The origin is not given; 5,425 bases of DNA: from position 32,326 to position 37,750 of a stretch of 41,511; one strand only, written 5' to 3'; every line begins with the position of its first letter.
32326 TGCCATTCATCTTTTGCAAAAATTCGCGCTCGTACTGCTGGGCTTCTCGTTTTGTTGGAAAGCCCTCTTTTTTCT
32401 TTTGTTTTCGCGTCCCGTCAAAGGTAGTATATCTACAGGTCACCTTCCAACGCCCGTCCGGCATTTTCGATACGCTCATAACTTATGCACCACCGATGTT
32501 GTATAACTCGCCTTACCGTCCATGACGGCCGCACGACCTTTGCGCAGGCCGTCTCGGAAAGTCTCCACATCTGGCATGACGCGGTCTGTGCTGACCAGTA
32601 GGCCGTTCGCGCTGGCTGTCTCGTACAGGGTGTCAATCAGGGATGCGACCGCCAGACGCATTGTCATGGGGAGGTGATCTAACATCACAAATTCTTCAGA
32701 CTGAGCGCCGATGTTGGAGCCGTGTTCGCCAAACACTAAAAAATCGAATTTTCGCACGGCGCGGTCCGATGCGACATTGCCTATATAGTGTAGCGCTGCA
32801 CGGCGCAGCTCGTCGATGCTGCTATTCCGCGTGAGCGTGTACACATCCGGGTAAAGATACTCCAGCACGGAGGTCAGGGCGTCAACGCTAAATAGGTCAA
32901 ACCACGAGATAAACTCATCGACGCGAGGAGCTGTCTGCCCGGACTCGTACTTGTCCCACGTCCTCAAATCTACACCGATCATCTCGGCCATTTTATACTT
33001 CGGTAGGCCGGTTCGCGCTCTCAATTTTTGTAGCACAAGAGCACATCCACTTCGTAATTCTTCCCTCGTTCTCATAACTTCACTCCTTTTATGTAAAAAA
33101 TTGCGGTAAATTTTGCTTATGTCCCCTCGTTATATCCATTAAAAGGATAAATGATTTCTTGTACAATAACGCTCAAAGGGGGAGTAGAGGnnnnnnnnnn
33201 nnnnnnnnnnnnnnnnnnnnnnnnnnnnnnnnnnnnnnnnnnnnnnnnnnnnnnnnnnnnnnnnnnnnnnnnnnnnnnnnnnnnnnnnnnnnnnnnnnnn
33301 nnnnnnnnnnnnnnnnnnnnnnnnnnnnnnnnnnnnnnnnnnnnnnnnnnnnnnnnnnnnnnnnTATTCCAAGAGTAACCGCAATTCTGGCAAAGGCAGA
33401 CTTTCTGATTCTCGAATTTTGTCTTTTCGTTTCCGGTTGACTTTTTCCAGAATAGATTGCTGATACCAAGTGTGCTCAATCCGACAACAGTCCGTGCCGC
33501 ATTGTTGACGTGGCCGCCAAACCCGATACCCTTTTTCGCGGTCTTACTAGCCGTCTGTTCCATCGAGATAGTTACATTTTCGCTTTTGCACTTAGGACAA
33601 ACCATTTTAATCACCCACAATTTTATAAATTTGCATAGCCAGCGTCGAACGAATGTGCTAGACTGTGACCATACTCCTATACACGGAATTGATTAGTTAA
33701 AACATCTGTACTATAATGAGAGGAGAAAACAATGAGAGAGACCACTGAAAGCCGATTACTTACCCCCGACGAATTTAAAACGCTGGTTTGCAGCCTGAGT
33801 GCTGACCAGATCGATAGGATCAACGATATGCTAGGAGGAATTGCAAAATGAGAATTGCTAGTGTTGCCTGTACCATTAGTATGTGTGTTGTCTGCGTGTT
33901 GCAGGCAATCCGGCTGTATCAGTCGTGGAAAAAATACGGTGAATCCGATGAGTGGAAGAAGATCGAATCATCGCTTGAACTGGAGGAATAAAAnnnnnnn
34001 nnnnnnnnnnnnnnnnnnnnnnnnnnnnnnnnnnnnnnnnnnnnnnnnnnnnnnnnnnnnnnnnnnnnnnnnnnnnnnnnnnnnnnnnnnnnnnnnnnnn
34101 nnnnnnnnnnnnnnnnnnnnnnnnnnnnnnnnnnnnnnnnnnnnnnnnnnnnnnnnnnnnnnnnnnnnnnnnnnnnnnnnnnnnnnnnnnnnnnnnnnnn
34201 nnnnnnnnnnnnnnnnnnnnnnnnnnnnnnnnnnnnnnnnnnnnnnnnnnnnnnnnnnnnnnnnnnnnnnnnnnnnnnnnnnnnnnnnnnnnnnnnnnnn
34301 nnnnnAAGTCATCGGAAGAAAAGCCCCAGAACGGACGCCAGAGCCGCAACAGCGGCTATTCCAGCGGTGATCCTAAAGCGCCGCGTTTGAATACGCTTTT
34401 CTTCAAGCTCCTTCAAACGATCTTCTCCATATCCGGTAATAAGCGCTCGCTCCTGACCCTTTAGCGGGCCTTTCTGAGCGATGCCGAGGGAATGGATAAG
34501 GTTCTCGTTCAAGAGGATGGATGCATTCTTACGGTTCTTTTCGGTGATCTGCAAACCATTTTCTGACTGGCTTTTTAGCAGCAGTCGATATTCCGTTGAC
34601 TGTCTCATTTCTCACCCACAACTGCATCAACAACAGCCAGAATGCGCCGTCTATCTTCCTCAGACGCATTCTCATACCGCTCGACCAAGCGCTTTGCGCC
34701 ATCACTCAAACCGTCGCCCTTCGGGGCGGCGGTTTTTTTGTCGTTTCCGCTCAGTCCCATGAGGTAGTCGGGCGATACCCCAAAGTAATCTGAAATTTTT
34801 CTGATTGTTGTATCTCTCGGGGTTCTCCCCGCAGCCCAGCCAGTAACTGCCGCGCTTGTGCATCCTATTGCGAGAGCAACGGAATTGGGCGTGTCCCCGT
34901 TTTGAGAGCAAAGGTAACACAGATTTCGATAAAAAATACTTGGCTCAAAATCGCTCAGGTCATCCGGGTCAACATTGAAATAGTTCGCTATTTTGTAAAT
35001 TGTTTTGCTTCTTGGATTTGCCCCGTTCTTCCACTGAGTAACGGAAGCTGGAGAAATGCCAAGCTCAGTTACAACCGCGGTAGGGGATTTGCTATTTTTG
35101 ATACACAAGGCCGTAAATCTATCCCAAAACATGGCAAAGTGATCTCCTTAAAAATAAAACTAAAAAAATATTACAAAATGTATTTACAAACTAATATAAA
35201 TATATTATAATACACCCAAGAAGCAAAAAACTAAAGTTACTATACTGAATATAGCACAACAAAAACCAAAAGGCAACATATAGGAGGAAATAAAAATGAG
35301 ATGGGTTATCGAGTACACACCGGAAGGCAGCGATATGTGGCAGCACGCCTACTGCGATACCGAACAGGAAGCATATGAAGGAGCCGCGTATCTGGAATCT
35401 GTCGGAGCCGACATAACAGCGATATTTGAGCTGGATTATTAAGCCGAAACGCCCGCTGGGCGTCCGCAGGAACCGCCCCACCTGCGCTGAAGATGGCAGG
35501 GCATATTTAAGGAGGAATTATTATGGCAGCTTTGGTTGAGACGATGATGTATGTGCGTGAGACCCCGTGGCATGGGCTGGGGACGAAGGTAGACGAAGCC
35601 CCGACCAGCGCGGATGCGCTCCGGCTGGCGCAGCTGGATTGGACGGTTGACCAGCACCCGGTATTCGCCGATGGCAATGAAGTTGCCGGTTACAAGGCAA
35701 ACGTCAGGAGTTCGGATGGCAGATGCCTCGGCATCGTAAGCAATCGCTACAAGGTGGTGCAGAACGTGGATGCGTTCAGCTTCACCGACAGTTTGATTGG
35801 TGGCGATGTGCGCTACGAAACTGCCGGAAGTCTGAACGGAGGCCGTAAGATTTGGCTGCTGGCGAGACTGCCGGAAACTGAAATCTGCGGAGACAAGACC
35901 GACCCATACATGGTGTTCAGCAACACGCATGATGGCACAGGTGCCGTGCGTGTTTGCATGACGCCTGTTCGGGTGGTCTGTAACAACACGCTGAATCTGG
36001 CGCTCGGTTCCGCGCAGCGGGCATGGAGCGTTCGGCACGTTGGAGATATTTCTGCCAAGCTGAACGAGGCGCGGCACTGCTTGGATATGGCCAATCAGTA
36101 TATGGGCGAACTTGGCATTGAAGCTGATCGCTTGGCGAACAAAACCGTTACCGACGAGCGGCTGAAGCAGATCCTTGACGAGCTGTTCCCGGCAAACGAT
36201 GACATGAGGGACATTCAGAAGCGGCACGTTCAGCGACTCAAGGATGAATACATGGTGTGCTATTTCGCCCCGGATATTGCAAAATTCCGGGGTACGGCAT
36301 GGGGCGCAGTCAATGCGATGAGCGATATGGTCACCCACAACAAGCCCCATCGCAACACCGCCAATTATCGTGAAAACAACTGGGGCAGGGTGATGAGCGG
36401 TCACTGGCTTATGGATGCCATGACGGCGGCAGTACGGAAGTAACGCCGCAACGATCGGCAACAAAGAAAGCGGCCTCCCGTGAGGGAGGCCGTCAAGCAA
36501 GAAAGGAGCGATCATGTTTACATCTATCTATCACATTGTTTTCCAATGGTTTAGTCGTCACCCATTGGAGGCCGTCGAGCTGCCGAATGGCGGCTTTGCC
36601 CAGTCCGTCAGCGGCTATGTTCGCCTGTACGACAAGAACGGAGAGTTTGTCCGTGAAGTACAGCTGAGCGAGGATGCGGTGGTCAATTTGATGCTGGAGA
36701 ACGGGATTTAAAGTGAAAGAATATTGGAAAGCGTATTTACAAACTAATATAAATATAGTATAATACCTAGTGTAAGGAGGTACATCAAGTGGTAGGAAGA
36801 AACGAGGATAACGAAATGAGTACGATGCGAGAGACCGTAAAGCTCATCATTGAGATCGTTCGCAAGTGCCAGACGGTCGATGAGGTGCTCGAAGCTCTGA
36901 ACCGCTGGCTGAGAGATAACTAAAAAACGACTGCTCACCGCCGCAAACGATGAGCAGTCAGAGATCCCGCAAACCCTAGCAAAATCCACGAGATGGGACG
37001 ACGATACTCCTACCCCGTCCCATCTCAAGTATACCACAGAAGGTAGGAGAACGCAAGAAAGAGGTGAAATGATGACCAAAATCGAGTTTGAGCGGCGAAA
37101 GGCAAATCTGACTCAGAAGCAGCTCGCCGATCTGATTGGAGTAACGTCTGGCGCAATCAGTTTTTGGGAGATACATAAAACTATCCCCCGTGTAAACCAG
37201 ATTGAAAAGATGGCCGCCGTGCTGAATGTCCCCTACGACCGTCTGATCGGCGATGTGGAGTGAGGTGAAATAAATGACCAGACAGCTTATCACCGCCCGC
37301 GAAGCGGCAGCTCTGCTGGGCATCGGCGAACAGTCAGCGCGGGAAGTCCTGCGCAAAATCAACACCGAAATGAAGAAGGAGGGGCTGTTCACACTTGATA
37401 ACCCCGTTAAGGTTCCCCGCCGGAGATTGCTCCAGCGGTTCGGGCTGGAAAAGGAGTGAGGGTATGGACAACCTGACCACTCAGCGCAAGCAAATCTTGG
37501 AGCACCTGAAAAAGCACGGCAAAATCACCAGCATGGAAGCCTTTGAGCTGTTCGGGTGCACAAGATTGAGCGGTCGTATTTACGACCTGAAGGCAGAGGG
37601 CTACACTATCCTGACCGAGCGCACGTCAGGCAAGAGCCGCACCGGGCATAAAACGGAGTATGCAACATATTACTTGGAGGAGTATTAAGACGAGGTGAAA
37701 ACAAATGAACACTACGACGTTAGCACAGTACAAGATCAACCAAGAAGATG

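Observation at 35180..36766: Duplicated 34-bp promoter/operator element bracketing a DUF932 cassette in the immunity region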

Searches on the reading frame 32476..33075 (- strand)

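Call 8: search_protein_families(library=pfam, max_evalue=0.01, proteins=[window:32476-33075:-])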
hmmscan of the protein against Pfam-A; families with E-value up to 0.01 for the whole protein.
window:32476-33075:- (199 aa): 2 families
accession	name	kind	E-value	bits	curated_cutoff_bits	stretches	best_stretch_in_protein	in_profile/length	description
PF13560.12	HTH_31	-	0.00011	22.8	27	1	14-55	5-47/64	Helix-turn-helix domain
PF01381.28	HTH_3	-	0.0035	17.8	23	1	15-61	1-47/55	Helix-turn-helix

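Call 9: search_protein_families(library=phrogs, max_evalue=0.001, proteins=[window:32476-33075:-])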
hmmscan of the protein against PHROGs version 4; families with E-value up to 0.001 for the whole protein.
window:32476-33075:- (199 aa): 2 families
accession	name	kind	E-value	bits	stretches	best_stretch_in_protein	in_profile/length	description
phrog_2328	-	transcription regulation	4.5e-06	27.5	1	15-60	20-65/128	transcriptional repressor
phrog_147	-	transcription regulation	0.00025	22.4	1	15-56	9-51/100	transcriptional regulator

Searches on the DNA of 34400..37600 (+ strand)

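Call 11: search_dna_similar(query=window:34400-37600:+, collection=phages, mode=distant, max_rows=20)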
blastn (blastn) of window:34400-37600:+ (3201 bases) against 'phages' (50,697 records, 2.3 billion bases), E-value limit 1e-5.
Records with a match: 5; places in all: 5; records where one place covers at least 80% of the query: 0.
Best place of each record, by identity: 80-90% 4; 60-80% 1.
By first word of the organism name: Bacteriophage 2; Faecalibacterium 2; Mushuvirus 1.
By host as written in the record: - 2; Faecalibacterium prausnitzii 2; Oscillospiraceae sp. ER4 1.
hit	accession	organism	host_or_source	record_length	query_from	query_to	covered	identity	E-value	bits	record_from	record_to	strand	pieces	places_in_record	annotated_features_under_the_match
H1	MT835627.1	Bacteriophage sp.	human fecal samples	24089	1358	1620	8%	70.9%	2e-21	112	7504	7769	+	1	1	record has no annotation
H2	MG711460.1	Faecalibacterium phage FP_Mushu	Faecalibacterium prausnitzii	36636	1041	1104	2%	84.6%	7e-9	70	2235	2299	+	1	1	hypothetical protein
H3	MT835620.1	Bacteriophage sp.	human fecal samples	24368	1041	1104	2%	84.6%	7e-9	70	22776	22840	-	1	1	record has no annotation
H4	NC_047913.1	Faecalibacterium phage FP_Mushu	Faecalibacterium prausnitzii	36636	1041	1104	2%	84.6%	7e-9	70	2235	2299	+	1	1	hypothetical protein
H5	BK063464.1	Mushuvirus mushu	Oscillospiraceae sp. ER4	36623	1041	1104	2%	84.6%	7e-9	70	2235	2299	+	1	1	hypothetical protein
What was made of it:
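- Tried and rejected: Only short hits came back, including a 65-bp match to FP_Mushu that overlaps the hammerhead and ends 3 nt short of its 3' end (call 11).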

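Call 34: search_rna_families(source=window, start=35250, end=36800, threshold=evalue, max_evalue=1, show_alignments=2)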
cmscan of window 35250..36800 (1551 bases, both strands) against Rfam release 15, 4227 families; matches with E-value up to 1: 2.
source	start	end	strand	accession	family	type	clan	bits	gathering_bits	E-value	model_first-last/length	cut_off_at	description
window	36455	36524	-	RF02454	ncr982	Gene; sRNA;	-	37.4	50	0.0015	1-79/79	no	Bacillus sRNA ncr982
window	35442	35505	+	RF02276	Hammerhead_II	Gene; ribozyme;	CL00010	31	37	0.00064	1-66/66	no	Hammerhead ribozyme (type II)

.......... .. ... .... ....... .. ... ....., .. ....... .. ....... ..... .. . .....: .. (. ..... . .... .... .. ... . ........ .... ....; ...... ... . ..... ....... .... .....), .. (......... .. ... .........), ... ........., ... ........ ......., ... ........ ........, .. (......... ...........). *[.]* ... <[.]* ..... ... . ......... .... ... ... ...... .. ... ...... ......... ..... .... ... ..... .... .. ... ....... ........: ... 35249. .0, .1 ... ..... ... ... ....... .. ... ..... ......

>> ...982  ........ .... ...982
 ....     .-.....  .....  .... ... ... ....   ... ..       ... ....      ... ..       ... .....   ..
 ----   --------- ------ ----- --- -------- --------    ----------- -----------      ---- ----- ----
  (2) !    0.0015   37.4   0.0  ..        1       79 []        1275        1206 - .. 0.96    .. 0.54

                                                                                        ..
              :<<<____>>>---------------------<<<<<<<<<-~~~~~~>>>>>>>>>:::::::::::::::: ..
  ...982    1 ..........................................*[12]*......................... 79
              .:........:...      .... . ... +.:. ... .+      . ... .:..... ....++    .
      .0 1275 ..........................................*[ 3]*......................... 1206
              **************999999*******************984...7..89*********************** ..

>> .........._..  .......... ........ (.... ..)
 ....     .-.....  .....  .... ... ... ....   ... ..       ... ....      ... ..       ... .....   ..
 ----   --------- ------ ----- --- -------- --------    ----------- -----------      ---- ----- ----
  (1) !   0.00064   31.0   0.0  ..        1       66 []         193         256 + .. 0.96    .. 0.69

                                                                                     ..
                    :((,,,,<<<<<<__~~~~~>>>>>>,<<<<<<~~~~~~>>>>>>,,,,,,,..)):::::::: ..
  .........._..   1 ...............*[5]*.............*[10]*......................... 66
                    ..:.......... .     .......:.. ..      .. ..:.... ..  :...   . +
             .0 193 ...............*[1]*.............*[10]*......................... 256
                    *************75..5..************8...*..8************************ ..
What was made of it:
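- On Hammerhead ribozyme type II (RF02276): The alignment to the model shows all core elements (call 34).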

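Call 75: search_rna_families(sources=[L064, L062, L057], threshold=evalue, max_evalue=0.1)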
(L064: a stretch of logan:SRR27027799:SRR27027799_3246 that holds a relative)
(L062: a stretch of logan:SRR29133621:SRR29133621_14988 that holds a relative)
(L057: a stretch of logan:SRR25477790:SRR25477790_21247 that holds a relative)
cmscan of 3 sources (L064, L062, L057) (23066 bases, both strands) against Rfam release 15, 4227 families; matches with E-value up to 0.1: 2.
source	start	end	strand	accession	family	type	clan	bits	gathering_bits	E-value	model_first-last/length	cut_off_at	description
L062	3639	3701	-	RF02276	Hammerhead_II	Gene; ribozyme;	CL00010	47.3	37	5.1e-07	1-66/66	no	Hammerhead ribozyme (type II)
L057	4138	4200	-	RF02276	Hammerhead_II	Gene; ribozyme;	CL00010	42.1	37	1.2e-05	1-66/66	no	Hammerhead ribozyme (type II)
